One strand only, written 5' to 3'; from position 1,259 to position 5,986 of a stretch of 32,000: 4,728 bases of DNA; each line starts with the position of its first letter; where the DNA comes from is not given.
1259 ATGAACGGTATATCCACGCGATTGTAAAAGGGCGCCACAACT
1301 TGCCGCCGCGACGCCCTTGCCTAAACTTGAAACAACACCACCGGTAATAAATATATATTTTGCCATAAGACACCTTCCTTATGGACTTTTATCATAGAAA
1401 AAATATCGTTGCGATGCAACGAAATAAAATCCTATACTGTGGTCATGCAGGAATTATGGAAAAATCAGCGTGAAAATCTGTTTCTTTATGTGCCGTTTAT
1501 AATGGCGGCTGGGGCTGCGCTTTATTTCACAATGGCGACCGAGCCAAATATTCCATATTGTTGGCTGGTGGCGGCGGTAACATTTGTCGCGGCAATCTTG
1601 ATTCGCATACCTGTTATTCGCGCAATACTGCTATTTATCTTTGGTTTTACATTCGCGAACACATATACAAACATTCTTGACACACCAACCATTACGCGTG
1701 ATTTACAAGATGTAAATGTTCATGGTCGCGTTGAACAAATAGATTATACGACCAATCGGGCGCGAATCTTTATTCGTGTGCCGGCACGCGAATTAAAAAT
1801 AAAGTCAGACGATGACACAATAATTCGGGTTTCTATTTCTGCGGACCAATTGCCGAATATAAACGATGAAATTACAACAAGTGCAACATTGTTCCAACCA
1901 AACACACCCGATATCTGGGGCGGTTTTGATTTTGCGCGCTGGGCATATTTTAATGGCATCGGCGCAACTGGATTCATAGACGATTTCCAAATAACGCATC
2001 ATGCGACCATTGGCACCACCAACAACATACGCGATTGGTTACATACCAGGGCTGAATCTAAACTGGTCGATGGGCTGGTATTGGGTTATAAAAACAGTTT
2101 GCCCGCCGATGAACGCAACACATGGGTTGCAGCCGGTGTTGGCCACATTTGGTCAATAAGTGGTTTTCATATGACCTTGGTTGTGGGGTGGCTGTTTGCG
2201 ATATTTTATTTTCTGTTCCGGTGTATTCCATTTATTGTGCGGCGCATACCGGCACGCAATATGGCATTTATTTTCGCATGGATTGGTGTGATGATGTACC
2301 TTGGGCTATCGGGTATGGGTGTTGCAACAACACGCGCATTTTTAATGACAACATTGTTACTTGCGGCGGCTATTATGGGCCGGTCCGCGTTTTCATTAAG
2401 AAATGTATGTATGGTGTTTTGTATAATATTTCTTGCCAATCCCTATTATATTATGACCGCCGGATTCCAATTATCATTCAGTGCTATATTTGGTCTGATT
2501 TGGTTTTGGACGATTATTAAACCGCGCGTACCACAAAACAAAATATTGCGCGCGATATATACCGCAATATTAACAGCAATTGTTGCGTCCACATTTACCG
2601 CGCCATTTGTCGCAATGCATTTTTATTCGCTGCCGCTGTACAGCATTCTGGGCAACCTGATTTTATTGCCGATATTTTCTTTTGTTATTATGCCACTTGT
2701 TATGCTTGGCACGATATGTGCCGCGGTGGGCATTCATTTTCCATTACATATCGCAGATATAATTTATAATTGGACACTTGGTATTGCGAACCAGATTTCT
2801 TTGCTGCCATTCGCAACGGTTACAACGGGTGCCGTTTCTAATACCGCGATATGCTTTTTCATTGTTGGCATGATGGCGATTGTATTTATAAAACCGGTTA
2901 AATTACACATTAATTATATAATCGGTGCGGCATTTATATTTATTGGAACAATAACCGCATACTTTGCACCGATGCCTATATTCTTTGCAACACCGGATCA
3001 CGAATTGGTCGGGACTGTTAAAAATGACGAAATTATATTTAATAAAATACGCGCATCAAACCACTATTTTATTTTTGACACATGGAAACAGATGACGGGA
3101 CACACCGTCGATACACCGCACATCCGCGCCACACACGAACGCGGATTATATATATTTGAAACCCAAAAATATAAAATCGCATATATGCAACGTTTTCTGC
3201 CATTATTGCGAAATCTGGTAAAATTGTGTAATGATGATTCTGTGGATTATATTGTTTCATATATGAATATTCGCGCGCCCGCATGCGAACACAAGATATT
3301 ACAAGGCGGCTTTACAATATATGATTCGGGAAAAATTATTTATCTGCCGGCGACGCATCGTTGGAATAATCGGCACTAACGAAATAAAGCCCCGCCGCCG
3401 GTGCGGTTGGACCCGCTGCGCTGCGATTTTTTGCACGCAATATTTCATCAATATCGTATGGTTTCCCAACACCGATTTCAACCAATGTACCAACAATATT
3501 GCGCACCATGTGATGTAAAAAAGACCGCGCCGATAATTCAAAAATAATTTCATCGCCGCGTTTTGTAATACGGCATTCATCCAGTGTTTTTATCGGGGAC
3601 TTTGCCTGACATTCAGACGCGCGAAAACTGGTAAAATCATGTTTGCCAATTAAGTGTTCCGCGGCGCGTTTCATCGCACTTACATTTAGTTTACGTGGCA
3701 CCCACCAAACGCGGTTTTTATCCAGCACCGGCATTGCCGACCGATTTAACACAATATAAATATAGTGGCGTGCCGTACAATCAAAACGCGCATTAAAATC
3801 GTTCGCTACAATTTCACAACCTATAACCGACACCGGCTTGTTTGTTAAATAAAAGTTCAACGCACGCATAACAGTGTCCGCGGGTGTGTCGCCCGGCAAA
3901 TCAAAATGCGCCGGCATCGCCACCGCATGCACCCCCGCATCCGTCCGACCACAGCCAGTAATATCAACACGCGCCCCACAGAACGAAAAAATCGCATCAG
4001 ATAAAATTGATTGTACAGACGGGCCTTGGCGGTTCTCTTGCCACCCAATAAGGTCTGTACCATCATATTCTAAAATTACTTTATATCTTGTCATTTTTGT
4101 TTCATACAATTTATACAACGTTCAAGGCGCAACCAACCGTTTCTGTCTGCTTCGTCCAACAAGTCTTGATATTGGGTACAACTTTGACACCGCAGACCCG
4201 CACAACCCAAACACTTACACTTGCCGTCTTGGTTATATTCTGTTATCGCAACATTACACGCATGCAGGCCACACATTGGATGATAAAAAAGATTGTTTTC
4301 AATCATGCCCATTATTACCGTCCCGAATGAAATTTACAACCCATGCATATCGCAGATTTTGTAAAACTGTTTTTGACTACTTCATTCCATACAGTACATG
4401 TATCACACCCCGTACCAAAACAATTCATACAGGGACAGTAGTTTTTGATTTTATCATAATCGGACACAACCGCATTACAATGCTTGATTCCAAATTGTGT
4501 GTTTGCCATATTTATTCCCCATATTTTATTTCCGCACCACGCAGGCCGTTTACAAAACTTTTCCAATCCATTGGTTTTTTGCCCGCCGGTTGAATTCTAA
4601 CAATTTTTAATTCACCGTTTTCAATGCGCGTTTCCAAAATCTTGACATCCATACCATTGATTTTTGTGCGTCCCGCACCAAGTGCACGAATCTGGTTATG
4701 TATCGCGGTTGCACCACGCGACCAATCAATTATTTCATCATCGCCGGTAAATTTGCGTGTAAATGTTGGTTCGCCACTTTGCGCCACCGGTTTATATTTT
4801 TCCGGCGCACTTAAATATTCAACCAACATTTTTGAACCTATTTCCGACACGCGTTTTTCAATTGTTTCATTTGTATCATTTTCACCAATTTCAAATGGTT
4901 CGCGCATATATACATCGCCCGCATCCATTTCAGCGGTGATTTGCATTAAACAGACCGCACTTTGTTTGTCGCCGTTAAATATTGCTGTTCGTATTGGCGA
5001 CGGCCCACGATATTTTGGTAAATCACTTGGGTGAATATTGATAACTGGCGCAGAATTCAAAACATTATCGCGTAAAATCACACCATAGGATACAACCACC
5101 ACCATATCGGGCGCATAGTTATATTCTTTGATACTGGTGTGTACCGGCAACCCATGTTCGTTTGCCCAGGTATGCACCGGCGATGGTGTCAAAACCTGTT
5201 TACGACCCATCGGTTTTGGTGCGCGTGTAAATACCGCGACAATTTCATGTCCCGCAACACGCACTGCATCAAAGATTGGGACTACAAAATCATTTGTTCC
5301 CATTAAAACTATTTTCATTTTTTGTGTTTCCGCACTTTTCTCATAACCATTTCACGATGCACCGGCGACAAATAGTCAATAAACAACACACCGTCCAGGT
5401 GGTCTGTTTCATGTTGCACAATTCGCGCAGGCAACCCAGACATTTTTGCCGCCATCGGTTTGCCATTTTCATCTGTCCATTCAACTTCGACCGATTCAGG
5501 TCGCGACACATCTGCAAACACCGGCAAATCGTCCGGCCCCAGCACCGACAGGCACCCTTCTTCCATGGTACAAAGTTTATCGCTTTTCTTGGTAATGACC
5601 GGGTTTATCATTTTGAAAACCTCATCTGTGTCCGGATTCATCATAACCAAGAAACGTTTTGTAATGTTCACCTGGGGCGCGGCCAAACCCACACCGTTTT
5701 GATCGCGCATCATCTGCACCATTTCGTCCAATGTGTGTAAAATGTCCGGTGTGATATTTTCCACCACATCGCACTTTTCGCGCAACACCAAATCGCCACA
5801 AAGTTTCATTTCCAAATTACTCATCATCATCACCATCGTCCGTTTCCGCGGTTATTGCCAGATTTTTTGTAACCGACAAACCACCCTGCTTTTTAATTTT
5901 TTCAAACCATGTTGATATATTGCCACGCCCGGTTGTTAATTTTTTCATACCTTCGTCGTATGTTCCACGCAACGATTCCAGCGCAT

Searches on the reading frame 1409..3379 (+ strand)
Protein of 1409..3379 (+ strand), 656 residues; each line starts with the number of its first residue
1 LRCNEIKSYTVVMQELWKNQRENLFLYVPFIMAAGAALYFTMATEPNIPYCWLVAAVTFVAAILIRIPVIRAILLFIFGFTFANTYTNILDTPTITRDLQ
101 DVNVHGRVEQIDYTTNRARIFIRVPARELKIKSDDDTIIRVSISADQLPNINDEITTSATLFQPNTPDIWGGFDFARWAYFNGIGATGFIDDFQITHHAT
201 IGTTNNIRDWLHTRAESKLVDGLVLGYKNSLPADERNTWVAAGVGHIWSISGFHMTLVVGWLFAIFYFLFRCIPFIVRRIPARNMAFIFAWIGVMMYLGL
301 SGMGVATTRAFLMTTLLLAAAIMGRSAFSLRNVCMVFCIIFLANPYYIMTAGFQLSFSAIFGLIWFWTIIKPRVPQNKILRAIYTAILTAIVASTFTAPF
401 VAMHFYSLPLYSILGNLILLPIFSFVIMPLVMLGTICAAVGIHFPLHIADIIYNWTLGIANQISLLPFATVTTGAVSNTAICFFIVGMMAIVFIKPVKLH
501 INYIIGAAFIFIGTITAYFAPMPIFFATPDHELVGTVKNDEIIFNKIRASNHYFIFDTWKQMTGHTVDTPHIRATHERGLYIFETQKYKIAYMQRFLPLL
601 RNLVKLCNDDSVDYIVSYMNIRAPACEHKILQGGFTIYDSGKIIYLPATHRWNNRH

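Call 82: search_protein_families(library=pfam, proteins=[window:1409-3379:+], max_evalue=0.00001)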
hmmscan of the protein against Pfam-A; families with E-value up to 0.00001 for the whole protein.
window:1409-3379:+ (656 aa): 2 families
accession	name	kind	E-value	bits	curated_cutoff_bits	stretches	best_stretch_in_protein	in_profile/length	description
PF03772.21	Competence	-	1.3e-49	169.4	23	1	223-494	1-266/270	Competence protein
PF13567.11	DUF4131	-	2.8e-11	43.8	31.6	1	50-192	6-161/165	Domain of unknown function (DUF4131)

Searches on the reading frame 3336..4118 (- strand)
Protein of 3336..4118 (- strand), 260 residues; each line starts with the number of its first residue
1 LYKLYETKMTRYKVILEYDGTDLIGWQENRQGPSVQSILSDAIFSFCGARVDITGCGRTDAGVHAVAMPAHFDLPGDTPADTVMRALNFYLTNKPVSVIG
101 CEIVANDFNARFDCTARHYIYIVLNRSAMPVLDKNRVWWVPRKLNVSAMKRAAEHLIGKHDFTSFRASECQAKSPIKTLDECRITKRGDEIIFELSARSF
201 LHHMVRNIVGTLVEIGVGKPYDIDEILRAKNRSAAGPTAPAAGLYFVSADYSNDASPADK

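Call 82: search_protein_families(library=pfam, proteins=[window:3336-4118:-], max_evalue=0.00001)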
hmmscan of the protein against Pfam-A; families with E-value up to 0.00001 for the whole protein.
window:3336-4118:- (260 aa): 1 family
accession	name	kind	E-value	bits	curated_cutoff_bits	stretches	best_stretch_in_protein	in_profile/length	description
PF01416.25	PseudoU_synth_1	-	6.1e-37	126.8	23.3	1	152-252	1-108/108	tRNA pseudouridine synthase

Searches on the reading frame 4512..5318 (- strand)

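Call 82: search_protein_families(library=pfam, proteins=[window:4512-5318:-], max_evalue=0.00001)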
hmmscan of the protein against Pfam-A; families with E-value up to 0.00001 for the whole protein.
window:4512-5318:- (268 aa): 2 families
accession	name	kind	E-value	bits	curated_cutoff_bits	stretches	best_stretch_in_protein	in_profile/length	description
PF00551.24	Formyl_trans_N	-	8e-30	104.4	26.1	1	1-168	1-180/181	Formyl transferase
PF02911.23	Formyl_trans_C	-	6.2e-11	42.8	21.1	0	192-234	4-49/100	Formyl transferase, C-terminal domain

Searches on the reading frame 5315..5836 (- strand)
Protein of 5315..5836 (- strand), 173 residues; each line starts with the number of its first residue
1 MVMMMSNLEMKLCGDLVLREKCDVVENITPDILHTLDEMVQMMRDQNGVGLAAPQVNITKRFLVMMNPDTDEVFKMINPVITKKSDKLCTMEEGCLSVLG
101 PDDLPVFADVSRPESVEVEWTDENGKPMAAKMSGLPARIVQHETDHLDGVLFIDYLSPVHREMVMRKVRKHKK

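Call 82: search_protein_families(library=pfam, proteins=[window:5315-5836:-], max_evalue=0.00001)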
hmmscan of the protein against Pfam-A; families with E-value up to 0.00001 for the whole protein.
window:5315-5836:- (173 aa): 1 family
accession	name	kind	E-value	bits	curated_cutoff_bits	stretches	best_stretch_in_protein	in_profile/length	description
PF01327.26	Pep_deformylase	-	2.2e-43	148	22.8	1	13-161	7-155/156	Polypeptide deformylase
